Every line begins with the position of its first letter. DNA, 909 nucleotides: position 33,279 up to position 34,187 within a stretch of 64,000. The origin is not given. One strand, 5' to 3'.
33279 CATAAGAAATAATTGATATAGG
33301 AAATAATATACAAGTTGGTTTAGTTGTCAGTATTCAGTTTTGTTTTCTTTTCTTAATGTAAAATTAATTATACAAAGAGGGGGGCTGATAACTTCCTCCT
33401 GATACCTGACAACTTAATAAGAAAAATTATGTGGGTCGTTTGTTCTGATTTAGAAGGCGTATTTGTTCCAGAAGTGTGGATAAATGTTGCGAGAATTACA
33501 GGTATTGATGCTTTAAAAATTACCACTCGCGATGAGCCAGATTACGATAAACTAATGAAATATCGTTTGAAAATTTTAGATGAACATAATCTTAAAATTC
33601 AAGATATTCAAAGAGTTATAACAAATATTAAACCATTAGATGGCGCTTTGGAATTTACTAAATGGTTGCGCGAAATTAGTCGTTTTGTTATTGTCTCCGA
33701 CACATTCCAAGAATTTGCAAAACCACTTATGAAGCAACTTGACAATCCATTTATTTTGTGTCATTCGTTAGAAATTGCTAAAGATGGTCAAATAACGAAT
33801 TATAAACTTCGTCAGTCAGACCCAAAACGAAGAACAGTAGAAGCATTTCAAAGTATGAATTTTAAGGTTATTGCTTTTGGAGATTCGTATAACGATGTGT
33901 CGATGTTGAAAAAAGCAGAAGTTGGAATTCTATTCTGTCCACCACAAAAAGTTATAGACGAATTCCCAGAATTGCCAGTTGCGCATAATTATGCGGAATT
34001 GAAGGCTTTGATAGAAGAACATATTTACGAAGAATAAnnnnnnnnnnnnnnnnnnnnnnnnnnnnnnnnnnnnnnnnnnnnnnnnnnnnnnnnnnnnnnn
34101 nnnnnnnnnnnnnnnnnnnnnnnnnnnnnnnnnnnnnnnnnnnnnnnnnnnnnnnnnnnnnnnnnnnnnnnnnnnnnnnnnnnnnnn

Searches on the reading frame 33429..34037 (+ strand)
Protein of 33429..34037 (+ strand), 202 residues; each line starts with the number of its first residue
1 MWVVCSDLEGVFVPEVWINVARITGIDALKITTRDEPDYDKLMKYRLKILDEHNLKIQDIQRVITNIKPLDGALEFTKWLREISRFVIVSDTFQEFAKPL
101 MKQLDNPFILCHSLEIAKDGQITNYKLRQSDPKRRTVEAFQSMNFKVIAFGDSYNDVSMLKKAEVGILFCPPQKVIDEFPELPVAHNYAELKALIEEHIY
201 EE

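Call 8: search_protein_families(library=ncbifam, proteins=[window:33429-34037:+], max_evalue=0.01)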
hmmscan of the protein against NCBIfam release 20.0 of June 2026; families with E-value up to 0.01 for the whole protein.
window:33429-34037:+ (202 aa): 17 families
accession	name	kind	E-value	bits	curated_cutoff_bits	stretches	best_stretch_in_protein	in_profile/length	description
NF010109.0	PRK13582.1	equivalog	3.5e-91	304.4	133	1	1-199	1-199/205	bifunctional phosphoserine phosphatase/homoserine phosphotransferase ThrH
TIGR02137.1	HSK-PSP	equivalog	8.3e-84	280.1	223.4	1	2-193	2-193/203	bifunctional phosphoserine phosphatase/homoserine phosphotransferase ThrH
TIGR00338.1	serB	equivalog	1.3e-14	54.3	144.15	1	4-175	17-199/219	phosphoserine phosphatase SerB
TIGR01488.1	HAD-SF-IB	subfamily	1e-10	41.9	45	1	43-163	48-177/177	HAD-IB family phosphatase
TIGR01491.1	HAD-SF-IB-PSPlk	hypoth_equivalog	2.5e-07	30.6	151.9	1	5-168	8-187/201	phosphoserine phosphatase-like hydrolase, archaeal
TIGR01489.1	DKMTPPase-SF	subfamily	2.9e-07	30.7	81.55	1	40-165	44-183/188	MtnX-like HAD-IB family phosphatase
NF008350.0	PRK11133.1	equivalog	2.7e-06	26.8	413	1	33-194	148-311/324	phosphoserine phosphatase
NF007821.0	PRK10530.1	equivalog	3.4e-06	26.5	274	1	135-188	206-259/272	pyridoxal phosphatase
TIGR01494.1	ATPase_P-type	subfamily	6e-06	25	62.3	1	132-167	373-408/478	HAD-IC family P-type ATPase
TIGR00099.1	Cof-subfamily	subfamily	7.6e-06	25.7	137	1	143-167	203-227/256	Cof-type HAD-IIB family hydrolase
NF045966.1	YcsE_rel_Pase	equivalog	1.3e-05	24.8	220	1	143-168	207-231/265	YcsE-related riboflavin metabolism phosphatase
TIGR01490.1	HAD-SF-IB-hyp1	subfamily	4.5e-05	23.8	98.3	1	84-163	104-190/202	HAD-IB family hydrolase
TIGR01657.1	P-ATPase-V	hypoth_equivalog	0.00029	18.5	618.25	1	132-168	790-826/1055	ATP13A2 family polyamine export P-type ATPase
NF001218.0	PRK00192.1-5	equivalog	0.00038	20.2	362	1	142-183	207-245/275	mannosyl-3-phosphoglycerate phosphatase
TIGR01484.1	HAD-SF-IIB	subfamily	0.00072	19.7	41.8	1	146-167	198-219/221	HAD-IIB family hydrolase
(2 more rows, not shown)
